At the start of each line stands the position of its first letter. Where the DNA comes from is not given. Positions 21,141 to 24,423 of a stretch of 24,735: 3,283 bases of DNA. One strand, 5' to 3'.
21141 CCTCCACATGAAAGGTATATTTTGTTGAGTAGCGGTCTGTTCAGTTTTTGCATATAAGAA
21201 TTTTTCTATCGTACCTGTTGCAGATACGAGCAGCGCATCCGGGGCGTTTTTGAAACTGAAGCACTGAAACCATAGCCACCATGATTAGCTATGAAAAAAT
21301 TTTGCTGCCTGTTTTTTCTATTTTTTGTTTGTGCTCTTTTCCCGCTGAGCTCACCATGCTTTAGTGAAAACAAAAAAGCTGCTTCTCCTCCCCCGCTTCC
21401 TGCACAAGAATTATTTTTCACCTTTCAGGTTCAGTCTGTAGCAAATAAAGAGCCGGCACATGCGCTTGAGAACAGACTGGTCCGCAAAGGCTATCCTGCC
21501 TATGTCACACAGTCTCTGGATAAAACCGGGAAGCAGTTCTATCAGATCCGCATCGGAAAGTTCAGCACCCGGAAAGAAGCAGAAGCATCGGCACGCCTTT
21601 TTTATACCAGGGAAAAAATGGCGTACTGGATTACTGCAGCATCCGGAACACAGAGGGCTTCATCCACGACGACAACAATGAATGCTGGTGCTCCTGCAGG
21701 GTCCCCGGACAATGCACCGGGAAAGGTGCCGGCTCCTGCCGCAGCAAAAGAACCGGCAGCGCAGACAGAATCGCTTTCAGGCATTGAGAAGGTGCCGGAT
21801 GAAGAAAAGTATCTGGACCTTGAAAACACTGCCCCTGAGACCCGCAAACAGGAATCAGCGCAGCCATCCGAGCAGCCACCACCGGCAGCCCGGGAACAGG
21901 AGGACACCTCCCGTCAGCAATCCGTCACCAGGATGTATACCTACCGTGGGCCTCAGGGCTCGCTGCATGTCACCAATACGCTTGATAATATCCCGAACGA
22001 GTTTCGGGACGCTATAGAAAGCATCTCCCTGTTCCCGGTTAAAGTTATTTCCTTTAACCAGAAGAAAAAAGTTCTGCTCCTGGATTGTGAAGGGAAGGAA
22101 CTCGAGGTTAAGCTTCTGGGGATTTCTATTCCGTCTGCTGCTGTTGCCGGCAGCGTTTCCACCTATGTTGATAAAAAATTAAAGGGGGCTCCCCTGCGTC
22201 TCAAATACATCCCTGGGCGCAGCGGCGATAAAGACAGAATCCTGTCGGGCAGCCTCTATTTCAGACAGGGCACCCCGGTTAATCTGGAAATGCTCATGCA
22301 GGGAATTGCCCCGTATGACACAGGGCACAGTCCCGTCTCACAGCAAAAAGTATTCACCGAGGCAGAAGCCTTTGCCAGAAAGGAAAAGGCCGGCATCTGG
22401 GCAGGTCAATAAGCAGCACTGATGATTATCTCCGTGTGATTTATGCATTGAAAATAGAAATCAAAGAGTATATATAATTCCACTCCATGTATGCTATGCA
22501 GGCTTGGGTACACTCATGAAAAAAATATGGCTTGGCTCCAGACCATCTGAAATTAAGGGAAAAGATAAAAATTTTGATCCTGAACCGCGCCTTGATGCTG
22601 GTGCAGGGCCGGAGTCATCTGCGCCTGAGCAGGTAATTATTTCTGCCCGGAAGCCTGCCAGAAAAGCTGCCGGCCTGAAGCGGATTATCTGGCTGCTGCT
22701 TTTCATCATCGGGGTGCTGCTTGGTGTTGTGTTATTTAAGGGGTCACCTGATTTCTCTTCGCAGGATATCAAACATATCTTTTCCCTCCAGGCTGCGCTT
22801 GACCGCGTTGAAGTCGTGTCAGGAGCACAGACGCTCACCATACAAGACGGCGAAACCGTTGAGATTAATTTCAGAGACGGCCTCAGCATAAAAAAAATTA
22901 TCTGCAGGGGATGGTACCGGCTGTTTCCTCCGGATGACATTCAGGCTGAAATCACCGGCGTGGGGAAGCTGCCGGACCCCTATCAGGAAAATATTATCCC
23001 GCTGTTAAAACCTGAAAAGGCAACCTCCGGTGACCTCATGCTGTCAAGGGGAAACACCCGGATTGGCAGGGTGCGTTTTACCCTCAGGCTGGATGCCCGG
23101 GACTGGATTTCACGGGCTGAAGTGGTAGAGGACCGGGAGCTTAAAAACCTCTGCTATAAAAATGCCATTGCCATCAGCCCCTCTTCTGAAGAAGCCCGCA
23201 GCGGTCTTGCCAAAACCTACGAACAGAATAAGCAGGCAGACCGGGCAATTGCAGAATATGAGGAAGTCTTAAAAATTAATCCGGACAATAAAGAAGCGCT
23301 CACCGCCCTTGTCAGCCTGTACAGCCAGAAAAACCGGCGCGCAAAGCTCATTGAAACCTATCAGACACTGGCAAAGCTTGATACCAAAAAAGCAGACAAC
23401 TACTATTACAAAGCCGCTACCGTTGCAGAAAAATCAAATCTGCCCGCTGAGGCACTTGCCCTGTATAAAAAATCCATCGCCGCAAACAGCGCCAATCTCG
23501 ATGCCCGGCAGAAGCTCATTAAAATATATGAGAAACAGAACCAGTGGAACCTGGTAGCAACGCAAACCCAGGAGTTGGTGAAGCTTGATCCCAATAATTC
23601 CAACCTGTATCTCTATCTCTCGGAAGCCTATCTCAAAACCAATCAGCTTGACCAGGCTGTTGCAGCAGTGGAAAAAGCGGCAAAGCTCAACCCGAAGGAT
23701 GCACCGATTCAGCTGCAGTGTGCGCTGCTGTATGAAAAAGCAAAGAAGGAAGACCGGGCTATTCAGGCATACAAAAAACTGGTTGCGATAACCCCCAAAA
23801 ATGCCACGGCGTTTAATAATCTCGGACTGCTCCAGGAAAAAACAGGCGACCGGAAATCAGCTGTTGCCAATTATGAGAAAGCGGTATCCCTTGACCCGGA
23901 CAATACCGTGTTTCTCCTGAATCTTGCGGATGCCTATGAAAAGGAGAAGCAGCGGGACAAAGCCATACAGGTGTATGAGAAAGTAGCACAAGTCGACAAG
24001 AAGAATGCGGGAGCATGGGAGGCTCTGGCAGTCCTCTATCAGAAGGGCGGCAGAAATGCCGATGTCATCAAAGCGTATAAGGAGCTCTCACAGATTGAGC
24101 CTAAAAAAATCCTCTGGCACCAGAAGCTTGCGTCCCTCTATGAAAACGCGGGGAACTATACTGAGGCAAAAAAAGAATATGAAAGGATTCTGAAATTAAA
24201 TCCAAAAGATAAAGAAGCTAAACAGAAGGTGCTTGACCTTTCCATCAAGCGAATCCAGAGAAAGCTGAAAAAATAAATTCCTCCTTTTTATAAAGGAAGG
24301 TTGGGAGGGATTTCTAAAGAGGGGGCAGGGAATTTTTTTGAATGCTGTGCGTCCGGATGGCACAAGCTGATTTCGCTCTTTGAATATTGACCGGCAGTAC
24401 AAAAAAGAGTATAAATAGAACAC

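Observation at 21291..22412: Unusual fusion: septal-glycan-targeting SPOR domain joined to an apparently dead thermonuclease fold, divergent from the dcw operon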

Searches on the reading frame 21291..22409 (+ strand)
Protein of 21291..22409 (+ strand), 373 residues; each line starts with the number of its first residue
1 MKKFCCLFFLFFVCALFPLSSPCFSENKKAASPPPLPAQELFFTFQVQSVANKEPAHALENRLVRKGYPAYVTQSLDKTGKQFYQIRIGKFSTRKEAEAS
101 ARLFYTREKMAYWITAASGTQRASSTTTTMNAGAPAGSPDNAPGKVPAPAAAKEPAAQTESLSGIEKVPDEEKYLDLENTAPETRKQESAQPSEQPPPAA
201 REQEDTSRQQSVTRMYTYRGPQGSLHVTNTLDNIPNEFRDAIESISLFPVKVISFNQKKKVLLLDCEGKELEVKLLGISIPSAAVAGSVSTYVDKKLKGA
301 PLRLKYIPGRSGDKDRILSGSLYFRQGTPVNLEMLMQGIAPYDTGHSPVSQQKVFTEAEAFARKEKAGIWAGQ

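Call 4: search_protein_families(library=pfam, proteins=[window:21291-22409:+], max_evalue=10)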
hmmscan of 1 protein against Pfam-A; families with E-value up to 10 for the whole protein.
window:21291-22409:+ (373 aa): 3 families
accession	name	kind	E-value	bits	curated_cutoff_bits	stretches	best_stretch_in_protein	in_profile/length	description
PF05036.18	SPOR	-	4.1e-09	37.1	21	1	43-99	5-59/76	SPOR domain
PF00565.23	SNase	-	8.3e-07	29.9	21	1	313-371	47-106/107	Staphylococcal nuclease homologue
PF09716.15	ETRAMP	-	0.2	12.1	29.1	1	3-62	5-43/81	Malarial early transcribed membrane protein (ETRAMP)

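Call 5: search_protein_families(library=ncbifam, proteins=[window:21291-22409:+], max_evalue=10)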
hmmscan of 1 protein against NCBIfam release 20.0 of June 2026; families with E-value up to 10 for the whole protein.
window:21291-22409:+ (373 aa): 1 family
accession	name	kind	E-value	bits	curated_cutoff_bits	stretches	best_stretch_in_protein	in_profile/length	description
NF005846.3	PRK07764.1-6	equivalog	0.11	11.5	625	1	117-210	452-546/628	DNA polymerase III subunit gamma and tau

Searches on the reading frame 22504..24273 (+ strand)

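Call 35: search_protein_families(library=pfam, proteins=[window:22504-24273:+], max_evalue=0.001)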
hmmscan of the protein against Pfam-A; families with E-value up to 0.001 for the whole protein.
window:22504-24273:+ (590 aa): 24 families
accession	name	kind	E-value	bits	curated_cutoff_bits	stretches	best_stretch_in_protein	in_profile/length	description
PF07719.23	TPR_2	-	7e-39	129.2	27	4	539-569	4-34/34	Tetratricopeptide repeat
PF14559.12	TPR_19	-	1e-38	131.9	25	7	448-509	5-66/68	Tetratricopeptide repeat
PF13428.12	TPR_14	-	1.9e-34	115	23.5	4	540-574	5-39/44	Tetratricopeptide repeat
PF13414.12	TPR_11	-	6.2e-34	115.9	26.8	3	417-448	11-42/42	TPR repeat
PF13181.12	TPR_8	-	3.7e-33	111.3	25.7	4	434-467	1-34/34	Tetratricopeptide repeat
PF13431.12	TPR_17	-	2.8e-32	108.7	24.4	2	356-386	3-33/34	Tetratricopeptide repeat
PF00515.34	TPR_1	-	4.7e-27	93.1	27.8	3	434-467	1-34/34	Tetratricopeptide repeat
PF13432.12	TPR_16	-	6e-23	81.4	32.7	2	374-434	5-65/65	Tetratricopeptide repeat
PF13176.12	TPR_7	-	4e-22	76.8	27.9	1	471-500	2-31/36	Tetratricopeptide repeat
PF23914.1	TPR_CcmH_CycH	-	1.4e-17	64.5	42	2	430-533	46-152/158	Cytochrome c-type biogenesis protein H TPR domain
PF13174.12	TPR_6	-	4.1e-17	62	26.3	0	541-568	5-32/33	Tetratricopeptide repeat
PF13371.12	TPR_9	-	3e-16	59.6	35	1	409-468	4-63/73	Tetratricopeptide repeat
PF13424.12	TPR_12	-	6.4e-16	58.8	30.1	0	407-464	10-75/77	Tetratricopeptide repeat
PF13429.12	TPR_15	-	7.2e-12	45.7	26.2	1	337-494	115-274/280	Tetratricopeptide repeat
PF24575.1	TPR_Slam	-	9.4e-11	42.5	35.2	0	441-487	54-100/104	Surface lipoprotein assembly modifier, N-terminal TPR repeats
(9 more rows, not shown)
